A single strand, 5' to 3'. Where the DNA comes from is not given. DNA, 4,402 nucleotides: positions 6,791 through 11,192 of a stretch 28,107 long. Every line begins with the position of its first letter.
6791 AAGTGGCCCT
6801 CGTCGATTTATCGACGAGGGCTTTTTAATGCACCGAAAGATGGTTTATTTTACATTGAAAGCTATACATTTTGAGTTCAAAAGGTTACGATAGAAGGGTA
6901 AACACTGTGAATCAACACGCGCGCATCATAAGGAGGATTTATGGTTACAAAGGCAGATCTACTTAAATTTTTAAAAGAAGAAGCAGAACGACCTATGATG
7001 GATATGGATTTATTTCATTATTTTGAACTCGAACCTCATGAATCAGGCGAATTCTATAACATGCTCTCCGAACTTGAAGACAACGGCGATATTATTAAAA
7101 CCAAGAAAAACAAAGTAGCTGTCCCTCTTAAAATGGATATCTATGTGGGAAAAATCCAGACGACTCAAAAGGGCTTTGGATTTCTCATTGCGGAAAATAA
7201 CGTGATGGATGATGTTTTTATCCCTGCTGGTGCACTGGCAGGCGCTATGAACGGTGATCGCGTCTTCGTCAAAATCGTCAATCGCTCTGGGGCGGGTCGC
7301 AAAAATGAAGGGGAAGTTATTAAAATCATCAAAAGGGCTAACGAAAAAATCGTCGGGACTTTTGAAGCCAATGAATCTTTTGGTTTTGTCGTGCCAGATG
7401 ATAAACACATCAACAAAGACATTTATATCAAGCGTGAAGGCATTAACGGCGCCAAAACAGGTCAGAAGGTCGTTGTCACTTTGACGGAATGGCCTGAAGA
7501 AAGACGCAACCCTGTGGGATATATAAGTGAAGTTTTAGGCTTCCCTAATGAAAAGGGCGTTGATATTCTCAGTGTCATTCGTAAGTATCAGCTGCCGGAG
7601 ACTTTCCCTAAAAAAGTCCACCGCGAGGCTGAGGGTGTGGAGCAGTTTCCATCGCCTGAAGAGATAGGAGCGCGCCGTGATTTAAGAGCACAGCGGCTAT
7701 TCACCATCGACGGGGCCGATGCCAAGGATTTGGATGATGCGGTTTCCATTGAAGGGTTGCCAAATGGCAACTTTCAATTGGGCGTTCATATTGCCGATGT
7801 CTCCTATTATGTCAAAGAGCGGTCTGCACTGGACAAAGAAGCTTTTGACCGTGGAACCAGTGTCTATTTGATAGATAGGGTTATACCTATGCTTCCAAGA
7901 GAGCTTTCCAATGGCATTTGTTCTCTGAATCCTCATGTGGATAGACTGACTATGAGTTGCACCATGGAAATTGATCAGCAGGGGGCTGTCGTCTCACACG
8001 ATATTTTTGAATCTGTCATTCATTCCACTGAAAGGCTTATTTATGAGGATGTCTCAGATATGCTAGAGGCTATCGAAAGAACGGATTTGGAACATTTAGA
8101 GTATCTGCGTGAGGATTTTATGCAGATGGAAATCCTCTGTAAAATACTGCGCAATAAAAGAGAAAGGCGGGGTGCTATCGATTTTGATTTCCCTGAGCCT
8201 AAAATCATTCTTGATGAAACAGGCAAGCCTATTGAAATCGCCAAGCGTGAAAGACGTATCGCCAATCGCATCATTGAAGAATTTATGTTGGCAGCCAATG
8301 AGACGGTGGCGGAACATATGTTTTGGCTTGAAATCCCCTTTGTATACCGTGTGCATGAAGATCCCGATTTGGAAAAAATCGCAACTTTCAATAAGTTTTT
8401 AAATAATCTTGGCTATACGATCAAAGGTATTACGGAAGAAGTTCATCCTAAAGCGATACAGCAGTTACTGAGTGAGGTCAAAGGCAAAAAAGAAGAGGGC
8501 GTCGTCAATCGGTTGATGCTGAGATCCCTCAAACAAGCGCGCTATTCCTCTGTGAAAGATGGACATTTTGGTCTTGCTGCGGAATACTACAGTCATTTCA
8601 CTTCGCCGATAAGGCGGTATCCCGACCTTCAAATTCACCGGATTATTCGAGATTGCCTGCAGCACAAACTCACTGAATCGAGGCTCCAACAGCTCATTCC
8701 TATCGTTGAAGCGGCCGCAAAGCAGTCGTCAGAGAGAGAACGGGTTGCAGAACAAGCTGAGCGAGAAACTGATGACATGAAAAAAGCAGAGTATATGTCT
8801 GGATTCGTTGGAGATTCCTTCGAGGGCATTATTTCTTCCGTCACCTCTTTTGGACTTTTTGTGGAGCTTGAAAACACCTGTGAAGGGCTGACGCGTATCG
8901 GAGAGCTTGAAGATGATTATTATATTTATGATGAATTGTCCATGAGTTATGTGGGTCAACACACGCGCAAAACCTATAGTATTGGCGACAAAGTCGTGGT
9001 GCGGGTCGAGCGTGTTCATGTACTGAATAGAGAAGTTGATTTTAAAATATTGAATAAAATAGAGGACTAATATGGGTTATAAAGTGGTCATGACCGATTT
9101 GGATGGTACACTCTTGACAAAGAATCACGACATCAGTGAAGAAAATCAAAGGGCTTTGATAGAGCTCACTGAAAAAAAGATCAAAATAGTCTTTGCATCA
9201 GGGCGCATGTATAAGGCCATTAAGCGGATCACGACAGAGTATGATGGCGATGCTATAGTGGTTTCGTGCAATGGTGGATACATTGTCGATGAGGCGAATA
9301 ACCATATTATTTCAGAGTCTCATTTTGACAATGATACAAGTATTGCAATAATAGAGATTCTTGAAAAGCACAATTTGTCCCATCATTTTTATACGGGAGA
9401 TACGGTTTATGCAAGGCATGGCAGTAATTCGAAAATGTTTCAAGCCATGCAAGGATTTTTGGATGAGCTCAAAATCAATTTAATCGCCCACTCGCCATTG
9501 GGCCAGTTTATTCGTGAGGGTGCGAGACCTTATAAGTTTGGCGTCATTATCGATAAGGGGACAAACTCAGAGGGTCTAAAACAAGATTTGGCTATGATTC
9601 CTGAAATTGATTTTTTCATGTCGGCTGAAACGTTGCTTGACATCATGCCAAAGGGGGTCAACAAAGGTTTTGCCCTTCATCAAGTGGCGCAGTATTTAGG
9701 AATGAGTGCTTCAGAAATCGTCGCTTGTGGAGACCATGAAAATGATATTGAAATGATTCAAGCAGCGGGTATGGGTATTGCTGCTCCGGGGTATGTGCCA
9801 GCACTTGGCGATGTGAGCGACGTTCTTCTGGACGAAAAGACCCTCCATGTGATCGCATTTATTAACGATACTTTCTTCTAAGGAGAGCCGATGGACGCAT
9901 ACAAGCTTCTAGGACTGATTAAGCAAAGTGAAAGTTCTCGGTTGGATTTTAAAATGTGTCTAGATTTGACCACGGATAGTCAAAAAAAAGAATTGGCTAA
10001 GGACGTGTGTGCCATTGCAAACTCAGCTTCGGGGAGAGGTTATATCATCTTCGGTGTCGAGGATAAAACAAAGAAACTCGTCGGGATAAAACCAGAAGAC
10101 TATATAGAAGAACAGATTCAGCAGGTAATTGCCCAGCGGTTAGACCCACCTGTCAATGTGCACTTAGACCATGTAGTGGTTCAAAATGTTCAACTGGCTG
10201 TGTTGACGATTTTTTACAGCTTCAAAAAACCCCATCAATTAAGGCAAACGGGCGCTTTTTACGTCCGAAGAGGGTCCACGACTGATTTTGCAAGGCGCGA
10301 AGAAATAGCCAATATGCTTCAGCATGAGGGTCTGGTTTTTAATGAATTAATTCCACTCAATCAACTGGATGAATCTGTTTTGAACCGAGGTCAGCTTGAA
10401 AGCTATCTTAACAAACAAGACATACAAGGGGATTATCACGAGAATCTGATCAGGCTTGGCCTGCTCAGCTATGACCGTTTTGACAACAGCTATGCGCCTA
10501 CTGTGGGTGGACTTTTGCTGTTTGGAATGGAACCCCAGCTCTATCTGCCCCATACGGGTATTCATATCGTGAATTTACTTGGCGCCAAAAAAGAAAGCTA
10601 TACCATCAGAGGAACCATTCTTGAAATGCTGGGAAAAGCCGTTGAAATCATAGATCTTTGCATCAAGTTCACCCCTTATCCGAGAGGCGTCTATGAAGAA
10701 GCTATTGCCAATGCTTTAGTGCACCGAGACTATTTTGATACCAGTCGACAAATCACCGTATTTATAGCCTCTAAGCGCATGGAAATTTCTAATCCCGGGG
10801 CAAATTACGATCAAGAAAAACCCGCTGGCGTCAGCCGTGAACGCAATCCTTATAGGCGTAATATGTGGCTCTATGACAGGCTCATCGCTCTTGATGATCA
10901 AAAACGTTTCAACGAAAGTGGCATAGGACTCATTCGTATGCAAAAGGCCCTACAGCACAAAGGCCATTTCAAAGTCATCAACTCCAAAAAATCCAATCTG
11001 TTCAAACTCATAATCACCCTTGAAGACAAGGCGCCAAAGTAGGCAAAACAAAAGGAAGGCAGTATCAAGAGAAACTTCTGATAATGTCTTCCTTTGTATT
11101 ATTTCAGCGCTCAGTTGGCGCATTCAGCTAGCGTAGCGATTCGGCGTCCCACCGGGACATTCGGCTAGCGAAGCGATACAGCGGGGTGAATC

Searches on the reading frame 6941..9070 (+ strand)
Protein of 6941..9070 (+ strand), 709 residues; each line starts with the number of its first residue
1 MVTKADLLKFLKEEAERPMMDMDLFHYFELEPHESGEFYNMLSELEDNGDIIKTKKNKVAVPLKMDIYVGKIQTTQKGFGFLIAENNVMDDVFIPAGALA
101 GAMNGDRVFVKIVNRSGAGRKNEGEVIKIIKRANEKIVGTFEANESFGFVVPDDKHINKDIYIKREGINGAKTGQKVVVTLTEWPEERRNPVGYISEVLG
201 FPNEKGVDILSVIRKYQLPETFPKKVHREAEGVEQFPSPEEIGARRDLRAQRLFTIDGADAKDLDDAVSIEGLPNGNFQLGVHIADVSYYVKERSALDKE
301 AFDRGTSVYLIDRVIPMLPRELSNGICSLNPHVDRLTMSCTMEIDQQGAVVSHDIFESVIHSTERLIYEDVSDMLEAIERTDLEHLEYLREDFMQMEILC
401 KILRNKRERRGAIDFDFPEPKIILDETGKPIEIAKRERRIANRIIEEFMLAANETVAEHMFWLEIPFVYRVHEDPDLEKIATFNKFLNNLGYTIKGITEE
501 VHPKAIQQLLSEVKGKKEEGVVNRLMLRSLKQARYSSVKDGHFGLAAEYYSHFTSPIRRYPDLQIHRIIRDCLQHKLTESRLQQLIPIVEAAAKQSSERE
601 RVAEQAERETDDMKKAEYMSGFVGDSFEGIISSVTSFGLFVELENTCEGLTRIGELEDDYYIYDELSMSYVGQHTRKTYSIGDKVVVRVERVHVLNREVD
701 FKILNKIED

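Call 14: search_protein_families(library=pfam, proteins=[window:6941-9070:+])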
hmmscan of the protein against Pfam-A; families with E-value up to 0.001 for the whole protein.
window:6941-9070:+ (709 aa): 7 families
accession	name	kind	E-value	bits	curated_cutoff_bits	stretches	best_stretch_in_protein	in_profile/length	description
PF00773.25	RNB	-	4.5e-115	384.8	29.3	1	245-574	1-325/326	RNB domain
PF17876.7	CSD2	-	3.4e-39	133.2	26.2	2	149-223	1-74/74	Cold shock domain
PF08206.17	OB_RNB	-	6.2e-25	87.1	24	2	70-129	1-58/58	Ribonuclease B OB domain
PF00575.29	S1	-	1.8e-10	41.5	22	1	622-702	3-72/74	S1 RNA binding domain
PF22896.3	OB_RNR_1st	-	8.1e-06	26.4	28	0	38-115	17-92/99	Ribonuclease R, OB first domain, N-terminal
PF17849.7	OB_Dis3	-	0.00019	21.9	22.8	1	150-211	4-71/77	Dis3-like cold-shock domain 2 (CSD2)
PF22707.2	S1CSD-TOTE-2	-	0.00021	21.7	27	0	69-110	4-40/60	S1/CSD-like domain 2 of the TOTE conflict systems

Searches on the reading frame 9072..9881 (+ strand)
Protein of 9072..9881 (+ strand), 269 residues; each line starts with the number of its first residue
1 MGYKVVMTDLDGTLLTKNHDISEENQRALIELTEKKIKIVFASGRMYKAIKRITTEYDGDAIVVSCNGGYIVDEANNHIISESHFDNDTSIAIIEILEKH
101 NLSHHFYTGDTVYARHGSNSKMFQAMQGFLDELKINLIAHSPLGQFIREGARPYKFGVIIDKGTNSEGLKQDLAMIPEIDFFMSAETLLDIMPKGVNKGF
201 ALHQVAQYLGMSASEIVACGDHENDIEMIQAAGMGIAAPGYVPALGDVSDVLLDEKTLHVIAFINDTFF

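Call 14: search_protein_families(library=pfam, proteins=[window:9072-9881:+])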
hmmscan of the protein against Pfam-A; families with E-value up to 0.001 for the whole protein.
window:9072-9881:+ (269 aa): 5 families
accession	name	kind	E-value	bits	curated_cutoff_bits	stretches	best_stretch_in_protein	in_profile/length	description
PF08282.18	Hydrolase_3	-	1.4e-52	179.4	20.9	1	6-237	1-227/255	haloacid dehalogenase-like hydrolase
PF05116.19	S6PP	-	2.3e-17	63.9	20.3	2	179-237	147-205/247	Sucrose-6F-phosphate phosphohydrolase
PF00702.32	Hydrolase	-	6.2e-08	33.7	26.4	1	3-233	1-191/191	haloacid dehalogenase-like hydrolase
PF12710.13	HAD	-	0.00053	20.9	27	0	195-229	152-188/189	haloacid dehalogenase-like hydrolase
PF13419.12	HAD_2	-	0.0006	20.4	23.8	0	202-237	141-176/178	Haloacid dehalogenase-like hydrolase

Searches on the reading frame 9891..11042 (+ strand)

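Call 14: search_protein_families(library=pfam, proteins=[window:9891-11042:+])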
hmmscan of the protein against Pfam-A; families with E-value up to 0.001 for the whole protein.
window:9891-11042:+ (383 aa): 2 families
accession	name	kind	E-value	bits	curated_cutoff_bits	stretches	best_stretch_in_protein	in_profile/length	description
PF04326.19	SLFN_AlbA_2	-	3.4e-23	82.9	25.3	1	14-131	1-114/118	Schlafen, AlbA_2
PF13749.12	HATPase_c_4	-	3.9e-06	27.2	26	1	286-374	2-88/89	Putative ATP-dependent DNA helicase recG C-terminal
